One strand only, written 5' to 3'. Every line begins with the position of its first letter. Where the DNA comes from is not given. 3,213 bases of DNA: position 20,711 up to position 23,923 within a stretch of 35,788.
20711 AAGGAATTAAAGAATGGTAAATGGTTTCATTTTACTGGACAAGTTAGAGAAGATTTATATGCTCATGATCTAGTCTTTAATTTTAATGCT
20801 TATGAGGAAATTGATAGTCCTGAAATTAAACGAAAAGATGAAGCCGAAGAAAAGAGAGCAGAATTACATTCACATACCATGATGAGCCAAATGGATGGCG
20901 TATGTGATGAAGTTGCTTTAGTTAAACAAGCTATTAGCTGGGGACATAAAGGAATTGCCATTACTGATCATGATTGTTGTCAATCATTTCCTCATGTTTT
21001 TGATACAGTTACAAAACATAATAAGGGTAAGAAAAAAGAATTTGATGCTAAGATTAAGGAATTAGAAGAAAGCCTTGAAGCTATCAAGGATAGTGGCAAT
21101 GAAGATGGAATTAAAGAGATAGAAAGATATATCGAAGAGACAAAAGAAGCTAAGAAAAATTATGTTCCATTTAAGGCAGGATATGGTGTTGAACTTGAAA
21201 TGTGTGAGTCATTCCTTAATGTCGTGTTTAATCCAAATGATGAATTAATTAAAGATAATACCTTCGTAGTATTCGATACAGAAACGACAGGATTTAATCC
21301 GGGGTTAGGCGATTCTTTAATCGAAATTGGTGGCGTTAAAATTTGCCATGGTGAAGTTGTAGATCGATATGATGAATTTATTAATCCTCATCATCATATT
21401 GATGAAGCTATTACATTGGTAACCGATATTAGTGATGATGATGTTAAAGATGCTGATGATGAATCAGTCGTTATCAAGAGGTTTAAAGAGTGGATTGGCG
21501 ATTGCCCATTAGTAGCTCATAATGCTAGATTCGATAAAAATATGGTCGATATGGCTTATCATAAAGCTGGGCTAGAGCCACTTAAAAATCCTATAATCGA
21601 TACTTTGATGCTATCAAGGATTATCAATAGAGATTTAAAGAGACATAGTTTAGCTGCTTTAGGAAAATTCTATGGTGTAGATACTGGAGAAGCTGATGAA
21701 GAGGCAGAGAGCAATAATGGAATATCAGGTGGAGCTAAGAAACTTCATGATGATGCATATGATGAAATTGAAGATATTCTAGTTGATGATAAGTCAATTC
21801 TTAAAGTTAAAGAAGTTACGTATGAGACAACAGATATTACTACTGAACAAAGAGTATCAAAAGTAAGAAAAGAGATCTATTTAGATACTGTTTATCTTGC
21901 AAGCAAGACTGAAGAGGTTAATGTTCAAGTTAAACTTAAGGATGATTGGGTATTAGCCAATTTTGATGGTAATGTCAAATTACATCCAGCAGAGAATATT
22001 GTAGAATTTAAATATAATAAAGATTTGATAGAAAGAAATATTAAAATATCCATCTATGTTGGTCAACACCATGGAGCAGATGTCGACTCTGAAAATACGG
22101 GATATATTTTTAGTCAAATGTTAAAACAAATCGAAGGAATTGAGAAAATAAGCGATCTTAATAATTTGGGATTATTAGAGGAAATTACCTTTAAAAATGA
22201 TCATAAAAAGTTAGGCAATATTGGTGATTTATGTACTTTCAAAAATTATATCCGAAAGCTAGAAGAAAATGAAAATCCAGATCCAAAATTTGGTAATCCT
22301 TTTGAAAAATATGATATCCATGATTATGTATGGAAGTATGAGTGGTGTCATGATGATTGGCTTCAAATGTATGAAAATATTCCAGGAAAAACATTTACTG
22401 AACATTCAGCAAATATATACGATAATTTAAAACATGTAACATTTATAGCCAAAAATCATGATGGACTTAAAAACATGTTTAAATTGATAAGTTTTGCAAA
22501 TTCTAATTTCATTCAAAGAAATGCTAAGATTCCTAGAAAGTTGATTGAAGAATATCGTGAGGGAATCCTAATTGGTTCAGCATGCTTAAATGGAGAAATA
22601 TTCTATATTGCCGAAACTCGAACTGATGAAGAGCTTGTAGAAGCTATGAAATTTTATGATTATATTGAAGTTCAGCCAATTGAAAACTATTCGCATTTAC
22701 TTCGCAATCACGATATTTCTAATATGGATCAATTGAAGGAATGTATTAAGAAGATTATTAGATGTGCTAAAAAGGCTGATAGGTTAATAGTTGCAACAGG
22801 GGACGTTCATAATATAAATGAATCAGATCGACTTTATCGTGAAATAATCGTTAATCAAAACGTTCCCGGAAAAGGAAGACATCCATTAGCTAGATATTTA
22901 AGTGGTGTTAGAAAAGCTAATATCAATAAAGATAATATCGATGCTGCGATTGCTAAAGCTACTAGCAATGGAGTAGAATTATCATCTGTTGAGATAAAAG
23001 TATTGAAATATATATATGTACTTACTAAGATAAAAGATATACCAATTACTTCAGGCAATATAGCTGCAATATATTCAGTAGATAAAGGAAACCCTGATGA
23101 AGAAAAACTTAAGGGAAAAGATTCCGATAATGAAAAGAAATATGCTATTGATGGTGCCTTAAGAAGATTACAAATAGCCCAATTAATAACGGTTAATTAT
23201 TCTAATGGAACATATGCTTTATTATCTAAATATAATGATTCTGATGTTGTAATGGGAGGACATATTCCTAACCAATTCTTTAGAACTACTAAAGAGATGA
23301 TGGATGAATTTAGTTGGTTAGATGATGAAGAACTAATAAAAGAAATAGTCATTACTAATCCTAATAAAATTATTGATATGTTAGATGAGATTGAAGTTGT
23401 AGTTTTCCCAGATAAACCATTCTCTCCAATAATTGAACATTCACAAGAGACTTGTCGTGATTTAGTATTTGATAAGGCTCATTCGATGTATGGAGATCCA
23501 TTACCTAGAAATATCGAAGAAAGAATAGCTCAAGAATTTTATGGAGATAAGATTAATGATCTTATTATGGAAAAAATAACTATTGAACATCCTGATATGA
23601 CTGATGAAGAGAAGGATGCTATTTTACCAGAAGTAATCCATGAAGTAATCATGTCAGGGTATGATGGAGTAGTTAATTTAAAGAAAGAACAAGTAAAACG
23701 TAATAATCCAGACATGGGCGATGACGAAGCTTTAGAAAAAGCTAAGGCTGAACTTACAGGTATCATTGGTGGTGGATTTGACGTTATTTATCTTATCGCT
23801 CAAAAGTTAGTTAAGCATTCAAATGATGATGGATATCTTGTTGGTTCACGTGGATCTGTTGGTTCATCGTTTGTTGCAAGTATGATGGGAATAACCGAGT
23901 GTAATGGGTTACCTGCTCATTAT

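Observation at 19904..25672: Giant PolC: about 480 extra residues distributed over about six in-frame insertions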

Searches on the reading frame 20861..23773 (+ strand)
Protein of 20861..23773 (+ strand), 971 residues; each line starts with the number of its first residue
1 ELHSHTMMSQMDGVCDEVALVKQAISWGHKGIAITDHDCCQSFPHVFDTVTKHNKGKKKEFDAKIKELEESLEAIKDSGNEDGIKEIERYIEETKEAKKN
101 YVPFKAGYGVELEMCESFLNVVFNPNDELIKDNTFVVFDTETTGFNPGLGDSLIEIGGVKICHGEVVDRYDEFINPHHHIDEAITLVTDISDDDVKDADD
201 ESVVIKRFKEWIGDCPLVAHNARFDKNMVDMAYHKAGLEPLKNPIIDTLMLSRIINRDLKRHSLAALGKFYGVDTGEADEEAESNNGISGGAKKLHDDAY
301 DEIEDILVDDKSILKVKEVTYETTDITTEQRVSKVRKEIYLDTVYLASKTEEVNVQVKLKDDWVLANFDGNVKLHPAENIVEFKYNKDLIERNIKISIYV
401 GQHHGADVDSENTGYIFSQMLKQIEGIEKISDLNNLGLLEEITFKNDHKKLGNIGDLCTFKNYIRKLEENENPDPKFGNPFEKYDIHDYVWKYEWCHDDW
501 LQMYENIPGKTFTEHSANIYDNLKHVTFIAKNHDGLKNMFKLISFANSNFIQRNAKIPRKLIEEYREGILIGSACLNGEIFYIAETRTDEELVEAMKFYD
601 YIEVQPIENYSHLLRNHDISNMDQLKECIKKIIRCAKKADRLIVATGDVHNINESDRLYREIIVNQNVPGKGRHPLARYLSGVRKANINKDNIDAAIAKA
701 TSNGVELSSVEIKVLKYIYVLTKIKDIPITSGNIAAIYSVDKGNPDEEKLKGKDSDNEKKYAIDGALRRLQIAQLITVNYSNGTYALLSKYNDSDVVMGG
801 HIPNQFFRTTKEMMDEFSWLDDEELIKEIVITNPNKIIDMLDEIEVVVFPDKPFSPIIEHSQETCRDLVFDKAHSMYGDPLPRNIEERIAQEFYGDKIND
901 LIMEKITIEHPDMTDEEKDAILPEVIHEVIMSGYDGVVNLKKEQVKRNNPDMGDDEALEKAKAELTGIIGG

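Call 22: search_protein_representatives(protein=window:20861-23773:+)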
Query: 971 residues. Proteins with E-value up to 0.001 (for the whole library): 18900; up to 1e-10: 5571; up to 1e-30: 530. The best 150 are listed.
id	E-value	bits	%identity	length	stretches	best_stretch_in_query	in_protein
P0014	0.0e+00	1530.7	69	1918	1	1-971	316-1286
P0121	3.4e-196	670.9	55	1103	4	1-282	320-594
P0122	1.1e-145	503.8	49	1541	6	522-678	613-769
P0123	1.9e-132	459.9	43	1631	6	112-277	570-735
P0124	2.0e-132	459.8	55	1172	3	524-681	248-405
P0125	1.7e-129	450.1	80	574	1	1-253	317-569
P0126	1.8e-125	436.8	48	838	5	518-681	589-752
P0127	3.1e-115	402.9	47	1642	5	520-678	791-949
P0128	1.2e-111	391.1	47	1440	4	524-678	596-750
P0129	1.5e-110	387.5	45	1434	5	98-278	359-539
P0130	2.5e-103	363.5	47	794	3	1-277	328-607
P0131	3.3e-97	343.3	42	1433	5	522-677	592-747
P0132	3.2e-90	320.2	40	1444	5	522-683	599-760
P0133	1.3e-88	314.8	41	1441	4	525-680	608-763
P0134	1.6e-87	311.2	40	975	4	108-273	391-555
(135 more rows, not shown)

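Call 39: list_cluster_members(proteins=[P0122, P0128, P0129, P0121, P0124, P0120, P0118, P0131])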
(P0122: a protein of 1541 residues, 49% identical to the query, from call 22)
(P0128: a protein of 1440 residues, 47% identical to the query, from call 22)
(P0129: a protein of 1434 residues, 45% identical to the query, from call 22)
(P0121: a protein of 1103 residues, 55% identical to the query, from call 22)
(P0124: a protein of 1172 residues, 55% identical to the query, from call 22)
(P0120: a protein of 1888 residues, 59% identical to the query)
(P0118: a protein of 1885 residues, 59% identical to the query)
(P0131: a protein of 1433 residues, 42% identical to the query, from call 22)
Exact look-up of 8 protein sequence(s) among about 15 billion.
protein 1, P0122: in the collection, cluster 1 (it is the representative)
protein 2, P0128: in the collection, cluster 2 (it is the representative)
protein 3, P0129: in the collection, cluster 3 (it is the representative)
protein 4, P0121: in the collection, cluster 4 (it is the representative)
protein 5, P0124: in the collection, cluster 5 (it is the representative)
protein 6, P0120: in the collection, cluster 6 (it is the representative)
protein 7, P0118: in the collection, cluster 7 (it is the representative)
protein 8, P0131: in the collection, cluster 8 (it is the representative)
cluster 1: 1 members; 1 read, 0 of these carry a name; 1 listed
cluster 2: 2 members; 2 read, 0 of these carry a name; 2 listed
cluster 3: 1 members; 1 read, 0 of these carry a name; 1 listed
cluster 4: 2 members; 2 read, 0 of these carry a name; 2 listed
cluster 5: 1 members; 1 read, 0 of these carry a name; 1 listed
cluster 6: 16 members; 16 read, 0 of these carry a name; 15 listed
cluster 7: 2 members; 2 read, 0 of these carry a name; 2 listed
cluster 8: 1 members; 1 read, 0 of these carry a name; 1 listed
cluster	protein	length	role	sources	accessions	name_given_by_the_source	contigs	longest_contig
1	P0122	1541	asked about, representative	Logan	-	-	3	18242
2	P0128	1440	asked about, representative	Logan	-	-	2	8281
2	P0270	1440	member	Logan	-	-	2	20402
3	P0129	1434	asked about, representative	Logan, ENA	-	-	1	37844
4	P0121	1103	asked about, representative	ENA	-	-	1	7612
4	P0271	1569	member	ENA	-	-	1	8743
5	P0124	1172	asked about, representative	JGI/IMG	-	-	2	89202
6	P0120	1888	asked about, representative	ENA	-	-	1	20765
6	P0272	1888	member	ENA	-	-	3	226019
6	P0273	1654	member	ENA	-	-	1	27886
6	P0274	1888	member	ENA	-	-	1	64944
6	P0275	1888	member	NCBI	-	-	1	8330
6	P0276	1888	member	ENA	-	-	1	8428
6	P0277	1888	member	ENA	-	-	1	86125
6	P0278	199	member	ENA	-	-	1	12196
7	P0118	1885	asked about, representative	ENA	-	-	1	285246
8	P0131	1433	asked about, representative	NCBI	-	-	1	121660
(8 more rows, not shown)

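Call 48: find_encoding_contigs(protein=P0271, flank=6000, max_places=3)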
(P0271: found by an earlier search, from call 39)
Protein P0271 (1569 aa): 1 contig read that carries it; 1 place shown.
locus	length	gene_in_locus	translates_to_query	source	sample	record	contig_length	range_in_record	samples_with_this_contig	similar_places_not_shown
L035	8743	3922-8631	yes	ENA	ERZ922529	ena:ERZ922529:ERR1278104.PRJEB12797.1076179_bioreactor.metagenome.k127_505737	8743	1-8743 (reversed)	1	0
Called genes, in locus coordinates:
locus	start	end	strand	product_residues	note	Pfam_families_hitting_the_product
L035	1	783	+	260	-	?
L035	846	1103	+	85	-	-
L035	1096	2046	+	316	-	PF07804:HipA_C (weak)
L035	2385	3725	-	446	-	PF13173:AAA_14, PF13635:DUF4143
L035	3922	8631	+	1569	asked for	PF14480:DNA_pol3_a_NI, PF01336:tRNA_anti-codon (weak), PF02811:PHP, PF00929:RNase_T, PF02811:PHP, PF07733:DNA_pol3_alpha, PF17657:DNA_pol3_finger, PF14579:HHH_6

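Call 49: find_encoding_contigs(protein=P0122, flank=6000, max_places=3)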
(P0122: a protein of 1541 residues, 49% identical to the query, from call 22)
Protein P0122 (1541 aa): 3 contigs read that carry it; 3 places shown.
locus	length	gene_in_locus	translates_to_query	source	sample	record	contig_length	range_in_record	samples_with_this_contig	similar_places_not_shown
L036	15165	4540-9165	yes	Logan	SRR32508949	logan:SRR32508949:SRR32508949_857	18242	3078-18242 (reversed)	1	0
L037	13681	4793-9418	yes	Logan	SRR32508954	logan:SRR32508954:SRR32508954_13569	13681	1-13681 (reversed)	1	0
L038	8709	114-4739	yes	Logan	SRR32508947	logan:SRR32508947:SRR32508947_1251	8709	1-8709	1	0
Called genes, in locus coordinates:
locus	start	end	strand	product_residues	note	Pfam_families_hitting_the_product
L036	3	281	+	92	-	?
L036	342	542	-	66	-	PF00830:Ribosomal_L28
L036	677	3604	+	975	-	PF02811:PHP, PF07733:DNA_pol3_alpha, PF17657:DNA_pol3_finger, PF14579:HHH_6, PF01336:tRNA_anti-codon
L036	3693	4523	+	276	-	-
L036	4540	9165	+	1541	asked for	PF14480:DNA_pol3_a_NI (weak), PF01336:tRNA_anti-codon (weak), PF02811:PHP, PF00929:RNase_T, PF07733:DNA_pol3_alpha, PF17657:DNA_pol3_finger, PF14579:HHH_6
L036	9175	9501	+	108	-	PF01906:YbjQ_1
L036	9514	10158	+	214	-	-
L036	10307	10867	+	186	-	PF06941:NT5C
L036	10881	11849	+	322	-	-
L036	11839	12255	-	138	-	PF01325:Fe_dep_repress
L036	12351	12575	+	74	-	PF04023:FeoA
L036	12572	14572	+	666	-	PF01926:MMR_HSR1, PF02421:FeoB_N, PF09439:SRPRB (weak), PF07670:Gate, PF07664:FeoB_C, PF07670:Gate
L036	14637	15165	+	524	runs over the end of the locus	-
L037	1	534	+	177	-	?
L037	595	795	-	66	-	PF00830:Ribosomal_L28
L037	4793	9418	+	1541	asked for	PF14480:DNA_pol3_a_NI (weak), PF01336:tRNA_anti-codon (weak), PF02811:PHP, PF00929:RNase_T, PF07733:DNA_pol3_alpha, PF17657:DNA_pol3_finger, PF14579:HHH_6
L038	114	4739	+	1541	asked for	PF14480:DNA_pol3_a_NI (weak), PF01336:tRNA_anti-codon (weak), PF02811:PHP, PF00929:RNase_T, PF07733:DNA_pol3_alpha, PF17657:DNA_pol3_finger, PF14579:HHH_6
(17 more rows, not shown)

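Call 76: find_homologous_proteins(query=P0271, max_evalue=1e-20)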
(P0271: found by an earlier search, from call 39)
Query P0271 (1569 aa): 6594 proteins with E <= 1e-20 among 8000 candidates; the best 120 are listed.
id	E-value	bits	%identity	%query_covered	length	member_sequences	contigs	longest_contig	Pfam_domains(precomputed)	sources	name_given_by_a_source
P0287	0.0e+0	2869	78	100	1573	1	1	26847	PF00929.32,PF02811.27,PF14579.13,PF14480.12,PF01336.32,PF17657.7,PF07733.19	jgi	-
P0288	0.0e+0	2850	78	100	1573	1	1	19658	PF00929.32,PF02811.27,PF14579.13,PF14480.12,PF01336.32,PF17657.7,PF07733.19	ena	-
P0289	0.0e+0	2838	78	100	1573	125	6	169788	PF00929.32,PF02811.27,PF14579.13,PF14480.12,PF01336.32,PF17657.7,PF07733.19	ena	-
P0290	0.0e+0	2835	78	100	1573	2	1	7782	PF00929.32,PF02811.27,PF14579.13,PF14480.12,PF01336.32,PF17657.7,PF07733.19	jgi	-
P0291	0.0e+0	2834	78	100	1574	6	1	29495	PF00929.32,PF02811.27,PF14579.13,PF14480.12,PF01336.32,PF17657.7,PF07733.19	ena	-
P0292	0.0e+0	2828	77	100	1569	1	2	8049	PF00929.32,PF02811.27,PF14579.13,PF14480.12,PF01336.32,PF17657.7,PF07733.19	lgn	-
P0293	0.0e+0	2822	77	100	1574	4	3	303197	PF00929.32,PF02811.27,PF14579.13,PF14480.12,PF01336.32,PF17657.7,PF07733.19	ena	-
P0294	0.0e+0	2818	78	100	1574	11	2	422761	PF00929.32,PF02811.27,PF14579.13,PF14480.12,PF01336.32,PF17657.7,PF07733.19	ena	-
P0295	0.0e+0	2795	77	100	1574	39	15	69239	PF00929.32,PF02811.27,PF14579.13,PF14480.12,PF01336.32,PF17657.7,PF07733.19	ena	-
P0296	0.0e+0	2588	72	100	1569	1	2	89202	PF00929.32,PF02811.27,PF14579.13,PF14480.12,PF17657.7,PF07733.19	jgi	-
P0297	0.0e+0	2504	70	100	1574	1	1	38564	PF00929.32,PF02811.27,PF14579.13,PF14480.12,PF17657.7,PF07733.19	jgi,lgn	jgi:DNA polymerase-3 subunit alpha (Gram-positive type)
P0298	0.0e+0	2492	70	100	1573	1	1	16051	PF00929.32,PF02811.27,PF14579.13,PF14480.12,PF17657.7,PF07733.19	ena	-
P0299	0.0e+0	2461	70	100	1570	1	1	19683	PF00929.32,PF02811.27,PF14579.13,PF14480.12,PF17657.7,PF07733.19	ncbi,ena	-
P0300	0.0e+0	2459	69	100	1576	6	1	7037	PF00929.32,PF02811.27,PF14579.13,PF14480.12,PF01336.32,PF17657.7,PF07733.19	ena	-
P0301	0.0e+0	2456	68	100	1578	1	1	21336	PF00929.32,PF02811.27,PF14579.13,PF14480.12,PF01336.32,PF17657.7,PF07733.19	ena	-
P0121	0.0e+0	2444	100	70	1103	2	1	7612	PF00929.32,PF02811.27,PF14480.12,PF01336.32,PF07733.19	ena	-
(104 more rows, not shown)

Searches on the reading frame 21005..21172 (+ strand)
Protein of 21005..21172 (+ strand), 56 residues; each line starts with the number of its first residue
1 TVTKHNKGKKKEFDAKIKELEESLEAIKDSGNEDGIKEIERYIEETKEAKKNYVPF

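Call 24: search_protein_families(library=pfam, proteins=[window:21005-21172:+], max_evalue=10)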
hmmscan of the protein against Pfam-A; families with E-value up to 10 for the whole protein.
window:21005-21172:+ (56 aa): 10 families
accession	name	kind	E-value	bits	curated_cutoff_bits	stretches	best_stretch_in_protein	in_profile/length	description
PF16342.10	DUF4972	-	0.0025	18.1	28.8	1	14-53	81-120/128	Domain of unknown function (DUF4972)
PF06810.17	Phage_scaffold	-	0.028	14.8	35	1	7-53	40-86/170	Phage capsid assembly scaffolding protein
PF25678.1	DUF7946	-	0.038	14.5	27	1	2-54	96-151/183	Domain of unknown function (DUF7946)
PF25791.1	BREX_BrxC_wHTH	-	0.066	13.6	27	1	9-52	11-56/126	BREX ATP-binding protein BrxC winged helix-turn-helix domain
PF16574.10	CEP209_CC5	-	0.095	13.3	25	1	5-47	25-67/128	Coiled-coil region of centrosome protein CE290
PF18041.7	MapZ_EC1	-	0.1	13.3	33.1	1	3-38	32-67/129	MapZ extracellular domain 1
PF25034.1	Spectrin_SYNE1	-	0.13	12.3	35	1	10-52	39-82/188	Nesprin-1, spectrin repeats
PF07361.16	Cytochrom_B562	-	0.21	12.7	30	1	6-53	50-97/102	Cytochrome b562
PF01725.21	Ham1p_like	-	0.21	11.9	22.5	1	5-52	6-53/186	Ham1 family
PF04423.19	Rad50_zn_hook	-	0.63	10.3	24.3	1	36-50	5-19/52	Rad50 zinc hook motif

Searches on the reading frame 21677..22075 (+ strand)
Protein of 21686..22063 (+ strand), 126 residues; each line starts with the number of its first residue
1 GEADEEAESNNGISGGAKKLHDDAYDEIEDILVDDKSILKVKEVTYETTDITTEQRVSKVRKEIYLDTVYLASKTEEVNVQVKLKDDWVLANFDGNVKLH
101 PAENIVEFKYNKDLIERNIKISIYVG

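Call 24: search_protein_families(library=pfam, proteins=[window:21686-22063:+], max_evalue=10)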
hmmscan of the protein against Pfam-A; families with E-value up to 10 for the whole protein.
window:21686-22063:+ (126 aa): 1 family
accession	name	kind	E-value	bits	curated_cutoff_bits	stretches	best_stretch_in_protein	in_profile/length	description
PF21877.2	PH_NF1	-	0.13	13.2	27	1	43-81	20-58/95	PH domain-like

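Call 30: search_solved_structures(query=A2, max_evalue=10, show_alignments=2)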
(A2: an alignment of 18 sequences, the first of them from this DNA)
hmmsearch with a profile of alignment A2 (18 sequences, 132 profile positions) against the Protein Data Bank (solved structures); distinct sequences matched with E-value up to 10: 0.

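Call 32: search_protein_families(library=pfam, alignment_id=A2, max_evalue=1)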
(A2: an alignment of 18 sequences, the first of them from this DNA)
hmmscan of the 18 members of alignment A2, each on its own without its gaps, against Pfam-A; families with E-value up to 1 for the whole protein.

A. member 1, seq(133 aa): 1 family
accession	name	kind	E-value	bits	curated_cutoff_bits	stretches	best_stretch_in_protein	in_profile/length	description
PF21877.2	PH_NF1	-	0.14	13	27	1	47-84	21-58/95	PH domain-like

B. families by the number of members that match (of 18 scanned): 21 families
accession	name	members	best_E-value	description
PF11614.14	FixG_C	2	4.6e-05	IG-like fold at C-terminal of FixG, putative oxidoreductase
PF23750.1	RsgI_M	1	0.0027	Anti-sigma factor RsgI-like central domain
PF17433.7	Glyco_hydro_49N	1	0.011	Glycosyl hydrolase family 49 N-terminal Ig-like domain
PF06564.18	CBP_BcsQ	1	0.013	Cellulose biosynthesis protein BcsQ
PF17996.7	CE2_N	1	0.023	Carbohydrate esterase 2 N-terminal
PF21142.3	A2M_bMG2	1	0.025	Bacterial alpha-2 macroglobulin MG2 domain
PF11104.14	PilM_2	1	0.025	Type IV pilus assembly protein PilM;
PF07748.19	Glyco_hydro_38C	1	0.031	Glycosyl hydrolases family 38 C-terminal domain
PF11008.14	DUF2846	1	0.037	Protein of unknown function (DUF2846)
PF10209.14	DUF2340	1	0.04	Uncharacterized conserved protein (DUF2340)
PF25444.1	THBD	1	0.043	Thrombomodulin-like domain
PF08460.16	SH3_5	1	0.056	Bacterial SH3 domain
PF12733.13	Cadherin-like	1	0.059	Cadherin-like beta sandwich domain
PF08711.16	Med26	1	0.069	TFIIS helical bundle-like domain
PF11589.14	DUF3244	1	0.079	Domain of unknown function (DUF3244)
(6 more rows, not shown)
